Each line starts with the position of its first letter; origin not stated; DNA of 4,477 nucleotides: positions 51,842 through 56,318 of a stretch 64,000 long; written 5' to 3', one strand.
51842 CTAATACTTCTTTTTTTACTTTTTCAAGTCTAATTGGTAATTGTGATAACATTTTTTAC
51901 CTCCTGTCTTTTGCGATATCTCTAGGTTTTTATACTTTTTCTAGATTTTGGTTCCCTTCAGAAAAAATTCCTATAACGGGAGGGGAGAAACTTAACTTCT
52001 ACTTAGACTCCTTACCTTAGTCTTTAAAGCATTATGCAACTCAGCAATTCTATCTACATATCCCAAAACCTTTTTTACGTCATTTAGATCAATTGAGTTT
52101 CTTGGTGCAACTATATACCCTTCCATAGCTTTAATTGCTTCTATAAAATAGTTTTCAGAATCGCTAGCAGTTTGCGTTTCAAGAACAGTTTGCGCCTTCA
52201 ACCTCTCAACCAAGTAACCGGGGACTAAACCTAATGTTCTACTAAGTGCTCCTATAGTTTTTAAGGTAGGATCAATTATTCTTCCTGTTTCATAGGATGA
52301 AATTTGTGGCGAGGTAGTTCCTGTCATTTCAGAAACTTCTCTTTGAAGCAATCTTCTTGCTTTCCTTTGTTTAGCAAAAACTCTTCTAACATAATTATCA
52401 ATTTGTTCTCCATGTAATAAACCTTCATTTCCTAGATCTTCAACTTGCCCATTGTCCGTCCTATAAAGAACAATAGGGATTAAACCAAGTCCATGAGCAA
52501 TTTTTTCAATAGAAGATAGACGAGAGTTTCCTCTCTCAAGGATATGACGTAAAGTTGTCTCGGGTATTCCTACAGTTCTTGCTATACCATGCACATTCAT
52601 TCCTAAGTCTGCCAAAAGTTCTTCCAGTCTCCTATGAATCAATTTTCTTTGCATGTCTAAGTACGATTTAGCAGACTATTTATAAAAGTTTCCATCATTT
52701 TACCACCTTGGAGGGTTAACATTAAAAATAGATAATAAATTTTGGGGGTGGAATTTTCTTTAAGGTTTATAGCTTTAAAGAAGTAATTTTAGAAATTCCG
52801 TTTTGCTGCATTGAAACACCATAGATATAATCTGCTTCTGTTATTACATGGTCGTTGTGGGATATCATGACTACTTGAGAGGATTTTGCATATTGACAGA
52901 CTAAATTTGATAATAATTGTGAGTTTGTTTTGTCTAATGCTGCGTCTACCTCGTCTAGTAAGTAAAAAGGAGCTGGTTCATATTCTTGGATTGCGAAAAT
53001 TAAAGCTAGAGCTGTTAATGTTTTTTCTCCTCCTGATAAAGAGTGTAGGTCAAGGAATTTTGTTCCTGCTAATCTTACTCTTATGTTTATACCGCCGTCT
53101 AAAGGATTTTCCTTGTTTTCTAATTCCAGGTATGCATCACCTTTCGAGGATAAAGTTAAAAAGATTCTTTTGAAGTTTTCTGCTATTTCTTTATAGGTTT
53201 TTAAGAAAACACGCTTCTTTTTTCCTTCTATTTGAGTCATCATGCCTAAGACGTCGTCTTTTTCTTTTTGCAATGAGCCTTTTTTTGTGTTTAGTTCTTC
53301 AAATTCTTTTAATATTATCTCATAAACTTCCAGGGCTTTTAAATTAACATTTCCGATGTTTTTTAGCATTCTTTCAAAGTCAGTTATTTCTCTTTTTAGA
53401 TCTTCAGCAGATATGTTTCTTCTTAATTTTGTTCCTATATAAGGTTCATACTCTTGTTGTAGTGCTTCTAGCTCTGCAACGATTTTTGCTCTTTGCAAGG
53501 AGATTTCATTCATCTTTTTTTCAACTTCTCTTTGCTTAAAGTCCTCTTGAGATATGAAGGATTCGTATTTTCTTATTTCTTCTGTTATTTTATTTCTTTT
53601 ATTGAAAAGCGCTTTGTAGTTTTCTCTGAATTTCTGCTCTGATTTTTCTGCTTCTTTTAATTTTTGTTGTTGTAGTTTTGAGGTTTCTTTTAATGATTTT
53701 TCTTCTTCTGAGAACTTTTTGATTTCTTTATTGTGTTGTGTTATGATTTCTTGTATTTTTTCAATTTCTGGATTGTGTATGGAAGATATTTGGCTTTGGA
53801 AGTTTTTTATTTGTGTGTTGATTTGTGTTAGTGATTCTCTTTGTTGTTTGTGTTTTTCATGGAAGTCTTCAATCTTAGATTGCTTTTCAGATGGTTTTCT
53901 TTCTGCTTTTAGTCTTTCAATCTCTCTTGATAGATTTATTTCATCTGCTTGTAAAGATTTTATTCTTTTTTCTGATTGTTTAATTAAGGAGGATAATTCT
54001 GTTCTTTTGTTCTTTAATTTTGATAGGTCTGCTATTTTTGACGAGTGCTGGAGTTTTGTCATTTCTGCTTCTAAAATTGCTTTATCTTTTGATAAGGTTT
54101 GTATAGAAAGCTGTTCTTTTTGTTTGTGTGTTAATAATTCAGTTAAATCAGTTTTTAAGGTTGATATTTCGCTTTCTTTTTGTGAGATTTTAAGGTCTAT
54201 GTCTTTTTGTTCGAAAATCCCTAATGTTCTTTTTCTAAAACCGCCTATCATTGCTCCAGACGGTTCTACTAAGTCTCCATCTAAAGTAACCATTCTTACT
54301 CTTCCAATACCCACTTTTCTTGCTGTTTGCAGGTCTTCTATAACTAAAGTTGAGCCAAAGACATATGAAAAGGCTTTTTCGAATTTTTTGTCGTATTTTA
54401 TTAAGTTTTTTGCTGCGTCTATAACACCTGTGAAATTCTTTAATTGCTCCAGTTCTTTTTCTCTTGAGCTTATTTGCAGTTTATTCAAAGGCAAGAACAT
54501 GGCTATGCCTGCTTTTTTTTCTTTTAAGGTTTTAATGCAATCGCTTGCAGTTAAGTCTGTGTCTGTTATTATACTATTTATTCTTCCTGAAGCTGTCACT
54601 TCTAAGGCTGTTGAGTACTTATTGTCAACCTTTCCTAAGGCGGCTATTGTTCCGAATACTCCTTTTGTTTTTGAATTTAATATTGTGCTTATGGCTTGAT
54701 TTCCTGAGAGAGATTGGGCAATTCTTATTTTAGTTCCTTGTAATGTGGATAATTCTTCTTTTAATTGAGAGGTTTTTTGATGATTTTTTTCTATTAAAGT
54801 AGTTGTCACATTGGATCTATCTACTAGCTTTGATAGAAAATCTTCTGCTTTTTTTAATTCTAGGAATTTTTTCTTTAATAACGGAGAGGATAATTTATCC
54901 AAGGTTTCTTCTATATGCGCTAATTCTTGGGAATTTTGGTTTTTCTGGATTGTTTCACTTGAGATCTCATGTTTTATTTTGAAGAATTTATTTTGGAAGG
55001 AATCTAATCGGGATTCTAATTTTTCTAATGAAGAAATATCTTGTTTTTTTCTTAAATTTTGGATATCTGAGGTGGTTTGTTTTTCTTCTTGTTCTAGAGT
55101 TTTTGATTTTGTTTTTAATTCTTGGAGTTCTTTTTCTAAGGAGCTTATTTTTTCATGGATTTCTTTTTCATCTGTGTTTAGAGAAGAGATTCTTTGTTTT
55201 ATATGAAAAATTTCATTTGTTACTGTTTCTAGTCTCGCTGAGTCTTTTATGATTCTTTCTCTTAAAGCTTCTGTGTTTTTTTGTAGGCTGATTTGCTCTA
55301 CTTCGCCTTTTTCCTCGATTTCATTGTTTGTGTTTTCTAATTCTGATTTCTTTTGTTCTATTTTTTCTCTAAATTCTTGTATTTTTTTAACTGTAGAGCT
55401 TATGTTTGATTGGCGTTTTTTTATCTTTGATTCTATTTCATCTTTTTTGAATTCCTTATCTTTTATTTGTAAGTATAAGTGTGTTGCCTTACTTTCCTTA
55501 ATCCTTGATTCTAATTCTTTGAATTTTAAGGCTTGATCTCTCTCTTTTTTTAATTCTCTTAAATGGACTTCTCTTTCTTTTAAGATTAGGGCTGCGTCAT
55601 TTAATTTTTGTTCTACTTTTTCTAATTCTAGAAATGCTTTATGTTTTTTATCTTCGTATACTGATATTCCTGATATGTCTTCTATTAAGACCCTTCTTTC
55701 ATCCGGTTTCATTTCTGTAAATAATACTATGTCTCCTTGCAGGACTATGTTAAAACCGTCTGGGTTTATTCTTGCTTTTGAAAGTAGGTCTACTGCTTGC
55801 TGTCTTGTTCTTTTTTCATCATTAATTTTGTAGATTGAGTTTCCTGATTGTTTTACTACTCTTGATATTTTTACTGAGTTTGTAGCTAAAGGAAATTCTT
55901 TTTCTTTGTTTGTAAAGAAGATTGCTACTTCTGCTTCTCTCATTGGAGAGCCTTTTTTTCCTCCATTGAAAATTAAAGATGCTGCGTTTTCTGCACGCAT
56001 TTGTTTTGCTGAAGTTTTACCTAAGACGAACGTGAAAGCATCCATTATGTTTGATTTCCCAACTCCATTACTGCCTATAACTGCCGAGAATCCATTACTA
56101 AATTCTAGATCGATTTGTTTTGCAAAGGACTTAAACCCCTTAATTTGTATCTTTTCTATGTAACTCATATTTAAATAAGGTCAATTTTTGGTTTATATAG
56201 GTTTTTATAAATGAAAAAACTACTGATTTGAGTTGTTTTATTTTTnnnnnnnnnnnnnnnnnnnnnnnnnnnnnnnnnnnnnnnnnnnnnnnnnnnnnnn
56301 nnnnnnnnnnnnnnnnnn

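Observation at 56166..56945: Foreign methyltransferase gene inserted between smc and a duplicated copy of its promoter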

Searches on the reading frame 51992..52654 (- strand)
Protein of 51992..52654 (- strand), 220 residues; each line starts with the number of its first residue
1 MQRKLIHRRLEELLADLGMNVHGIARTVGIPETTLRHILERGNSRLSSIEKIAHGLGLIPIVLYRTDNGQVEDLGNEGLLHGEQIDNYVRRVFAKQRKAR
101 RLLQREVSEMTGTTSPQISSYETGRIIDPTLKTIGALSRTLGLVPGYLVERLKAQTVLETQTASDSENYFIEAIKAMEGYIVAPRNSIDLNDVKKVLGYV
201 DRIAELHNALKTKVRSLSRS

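Call 7: search_protein_families(library=pfam, proteins=[window:51992-52654:-])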
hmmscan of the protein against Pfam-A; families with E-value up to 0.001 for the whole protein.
window:51992-52654:- (220 aa): 4 families
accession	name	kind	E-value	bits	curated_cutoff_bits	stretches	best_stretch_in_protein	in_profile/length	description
PF01381.28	HTH_3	-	8.4e-12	45.4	23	1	95-143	3-50/55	Helix-turn-helix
PF12844.13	HTH_19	-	4.9e-08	33.2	30.2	1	96-149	7-59/64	Helix-turn-helix domain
PF13560.12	HTH_31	-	1.7e-07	31.9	27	1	94-151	7-63/64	Helix-turn-helix domain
PF13443.12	HTH_26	-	2.2e-07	31.5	22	0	9-57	1-51/63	Cro/C1-type HTH DNA-binding domain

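Call 43: search_protein_families(library=ncbifam, proteins=[window:51992-52654:-], max_evalue=0.01)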
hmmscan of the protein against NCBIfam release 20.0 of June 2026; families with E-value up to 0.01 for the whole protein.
window:51992-52654:- (220 aa): 2 families
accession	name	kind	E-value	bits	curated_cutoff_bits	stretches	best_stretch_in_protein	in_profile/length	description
NF041951.1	phage_RstR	subfamily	3.5e-06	27.2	80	1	93-157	7-70/108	RstR family transcriptional repressor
TIGR03830.1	CxxCG_CxxCG_HTH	subfamily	0.0031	17.3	61.8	1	95-127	72-104/127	type II TA system antitoxin MqsA family protein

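Call 77: search_protein_families(library=padloc, proteins=[window:51992-52654:-], max_evalue=0.001)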
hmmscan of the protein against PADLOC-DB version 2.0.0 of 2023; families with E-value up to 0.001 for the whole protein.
window:51992-52654:- (220 aa): 7 families
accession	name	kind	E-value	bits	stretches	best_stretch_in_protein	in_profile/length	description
PDLC03954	RmrA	-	3.2e-06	24.3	1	82-157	4-78/380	-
PDLC04142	capH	-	0.00013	21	0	95-155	13-72/103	capH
PDLC02926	HTH_VI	-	0.00016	19.9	0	94-143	7-55/92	-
PDLC04133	mad1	-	0.00021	19.5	0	19-57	6-30/60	mads_1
PDLC03949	RmrA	-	0.00027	17.9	1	97-151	11-64/363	-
PDLC03951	RmrA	-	0.00065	16.8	0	93-154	13-73/400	-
PDLC03947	RmrA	-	0.00069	16.5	0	95-170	18-85/383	-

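Call 78: search_protein_families(library=phrogs, proteins=[window:51992-52654:-], max_evalue=0.001)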
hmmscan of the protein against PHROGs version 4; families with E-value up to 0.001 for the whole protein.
window:51992-52654:- (220 aa): 11 families
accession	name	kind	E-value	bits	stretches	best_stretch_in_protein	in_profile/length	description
phrog_8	-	transcription regulation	1e-14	55.8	1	3-181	74-242/346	transcriptional regulator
phrog_3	-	transcription regulation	2.1e-09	38.7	1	94-164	94-161/430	transcriptional repressor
phrog_2439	-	transcription regulation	3.8e-07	30.3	1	94-152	13-70/367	transcriptional regulator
phrog_9425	-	transcription regulation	5.8e-07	30.2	1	19-55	21-59/72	transcriptional repressor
phrog_7241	-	transcription regulation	7.9e-07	30.2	0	95-149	68-121/122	transcriptional regulator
phrog_2967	-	transcription regulation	6.2e-06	26.9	0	2-71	7-77/225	transcriptional regulator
phrog_5823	-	transcription regulation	2.8e-05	24.5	0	94-208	12-121/404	transcriptional regulator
phrog_1373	-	transcription regulation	0.00013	23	0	92-143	67-117/166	transcriptional regulator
phrog_2339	-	DNA, RNA and nucleotide metabolism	0.00035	21.5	0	89-143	26-80/98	HTH DNA binding protein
phrog_4836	-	transcription regulation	0.00049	20.7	1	93-195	80-174/194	CII-like regulator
phrog_147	-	transcription regulation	0.00082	20.7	0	97-137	13-53/100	transcriptional regulator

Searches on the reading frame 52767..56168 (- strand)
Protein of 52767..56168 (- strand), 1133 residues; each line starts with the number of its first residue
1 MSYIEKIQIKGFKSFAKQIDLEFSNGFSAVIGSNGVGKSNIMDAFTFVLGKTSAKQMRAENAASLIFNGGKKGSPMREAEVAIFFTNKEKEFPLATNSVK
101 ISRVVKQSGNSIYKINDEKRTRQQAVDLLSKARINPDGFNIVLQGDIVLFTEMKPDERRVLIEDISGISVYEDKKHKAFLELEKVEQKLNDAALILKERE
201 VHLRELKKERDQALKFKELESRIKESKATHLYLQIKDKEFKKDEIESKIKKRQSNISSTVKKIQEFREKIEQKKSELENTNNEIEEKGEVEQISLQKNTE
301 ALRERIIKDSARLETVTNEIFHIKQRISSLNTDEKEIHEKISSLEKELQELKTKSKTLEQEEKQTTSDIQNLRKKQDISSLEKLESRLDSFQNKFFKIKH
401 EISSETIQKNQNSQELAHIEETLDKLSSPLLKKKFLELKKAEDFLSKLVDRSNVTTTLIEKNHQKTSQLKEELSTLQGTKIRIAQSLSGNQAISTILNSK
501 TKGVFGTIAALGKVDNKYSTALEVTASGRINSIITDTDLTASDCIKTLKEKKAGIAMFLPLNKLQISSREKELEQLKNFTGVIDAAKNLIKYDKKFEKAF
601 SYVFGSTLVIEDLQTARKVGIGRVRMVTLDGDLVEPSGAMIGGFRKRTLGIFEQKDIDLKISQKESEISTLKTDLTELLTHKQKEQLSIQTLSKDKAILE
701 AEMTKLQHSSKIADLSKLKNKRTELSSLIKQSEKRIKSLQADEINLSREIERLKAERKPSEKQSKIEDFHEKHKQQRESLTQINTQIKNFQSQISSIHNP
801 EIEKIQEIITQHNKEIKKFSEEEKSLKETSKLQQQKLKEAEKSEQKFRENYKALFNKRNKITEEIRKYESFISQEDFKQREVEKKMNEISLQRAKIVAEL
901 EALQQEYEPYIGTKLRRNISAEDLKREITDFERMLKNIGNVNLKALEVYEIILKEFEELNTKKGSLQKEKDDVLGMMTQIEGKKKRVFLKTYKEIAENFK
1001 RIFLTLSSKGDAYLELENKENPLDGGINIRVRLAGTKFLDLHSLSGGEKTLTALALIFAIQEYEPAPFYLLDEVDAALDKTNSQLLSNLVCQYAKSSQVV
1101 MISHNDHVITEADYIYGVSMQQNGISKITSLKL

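Call 7: search_protein_families(library=pfam, proteins=[window:52767-56168:-])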
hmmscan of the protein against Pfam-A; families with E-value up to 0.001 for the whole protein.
window:52767-56168:- (1133 aa): 5 families
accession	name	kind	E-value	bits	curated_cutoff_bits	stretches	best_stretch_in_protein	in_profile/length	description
PF02463.25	SMC_N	-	3.1e-60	203.8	40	2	3-137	1-135/220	RecF/RecN/SMC N terminal domain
PF06470.18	SMC_hinge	-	1.7e-26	93.3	22.5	1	502-619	2-115/116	SMC proteins Flexible Hinge Domain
PF13476.12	AAA_23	-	7.5e-11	43.5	27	1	6-284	1-200/201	AAA domain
PF13555.12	AAA_29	-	1.7e-05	24.9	27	1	7-53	4-50/61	P-loop containing region of AAA domain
PF13304.12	AAA_21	-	4.1e-05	24.2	27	1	27-50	1-24/304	AAA domain, putative AbiEii toxin, Type IV TA system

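Call 12: find_related_loci(query=window:52767-56168:-, collection=genome_contigs, flank=8000)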
Query window:52767-56168:- (1133 aa) in genome_contigs; peptide patterns used: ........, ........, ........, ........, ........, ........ (x = any residue, [..] = any of these).
164 stretches matched a pattern; 6 encode a relative of the query (tblastn E <= 1e-3); 6 distinct loci.
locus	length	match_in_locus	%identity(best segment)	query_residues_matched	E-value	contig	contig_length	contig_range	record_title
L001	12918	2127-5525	68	1-1133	0e+0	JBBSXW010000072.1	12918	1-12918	MAG: Nanoarchaeota archaeon isolate H51-bin130_1 H51_bin130_1_000000000072, whole genome shotgun sequence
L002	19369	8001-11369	29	1-1133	9e-98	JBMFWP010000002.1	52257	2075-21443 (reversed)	MAG: Candidatus Micrarchaeia archaeon isolate KM4364-21 NODE_2_length_52257_cov_10.378663, whole genome shotgun sequence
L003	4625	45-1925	29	503-1133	1e-62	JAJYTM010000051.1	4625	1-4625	MAG: Candidatus Micrarchaeota archaeon isolate DX2.bin12 NODE_14534_length_4625_cov_5.405736, whole genome shotgun seque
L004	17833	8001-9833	32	504-1133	7e-71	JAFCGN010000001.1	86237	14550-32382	Candidatus Parvarchaeota archaeon isolate Meg22_810_Bin_165 Meg22_810_Bin_165_scaffold_313, whole genome shotgun sequenc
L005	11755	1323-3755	37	1-1133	2e-43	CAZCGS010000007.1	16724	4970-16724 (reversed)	MAG TPA_asm: uncultured archaeon isolate SRP141552_co1_229 genome assembly, contig: NODE_1428_length_16724_cov_25.470454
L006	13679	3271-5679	34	6-1133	2e-32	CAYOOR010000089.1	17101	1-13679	MAG TPA_asm: uncultured Alphaproteobacteria bacterium isolate SRP092796_co1_682 genome assembly, contig: k141_871076, wh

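Call 23: find_related_loci(query=window:52767-56168:-, collection=metagenome_contigs, flank=6000)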
Query window:52767-56168:- (1133 aa) in metagenome_contigs; peptide patterns used: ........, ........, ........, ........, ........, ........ (x = any residue, [..] = any of these).
394 stretches matched a pattern; 4 encode a relative of the query (tblastn E <= 1e-3); 4 distinct loci.
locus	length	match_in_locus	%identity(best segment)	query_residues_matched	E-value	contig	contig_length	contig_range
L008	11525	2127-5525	68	1-1133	0e+0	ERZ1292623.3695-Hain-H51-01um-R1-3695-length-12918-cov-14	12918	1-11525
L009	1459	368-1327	74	1-320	2e-161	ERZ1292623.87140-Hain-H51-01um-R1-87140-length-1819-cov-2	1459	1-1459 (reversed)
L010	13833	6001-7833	32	504-1133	3e-71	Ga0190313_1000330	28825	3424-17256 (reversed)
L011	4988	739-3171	37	1-1133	9e-44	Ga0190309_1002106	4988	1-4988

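Call 34: find_encoding_contigs(protein=window:52767-56168:-, flank=10000, max_places=10)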
Protein window:52767-56168:- (1133 aa): 1 contig read that carries it; 1 place shown.
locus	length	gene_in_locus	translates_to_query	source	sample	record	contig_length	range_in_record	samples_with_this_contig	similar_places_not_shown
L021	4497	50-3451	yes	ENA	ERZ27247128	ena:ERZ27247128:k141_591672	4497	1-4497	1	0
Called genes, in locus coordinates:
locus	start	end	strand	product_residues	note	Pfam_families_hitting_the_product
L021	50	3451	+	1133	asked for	PF02463:SMC_N, PF13304:AAA_21 (faint), PF13555:AAA_29 (faint), PF06470:SMC_hinge, PF02463:SMC_N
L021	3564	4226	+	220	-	PF13560:HTH_31 (faint), PF13443:HTH_26 (faint), PF01381:HTH_3, PF12844:HTH_19 (weak)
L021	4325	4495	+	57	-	?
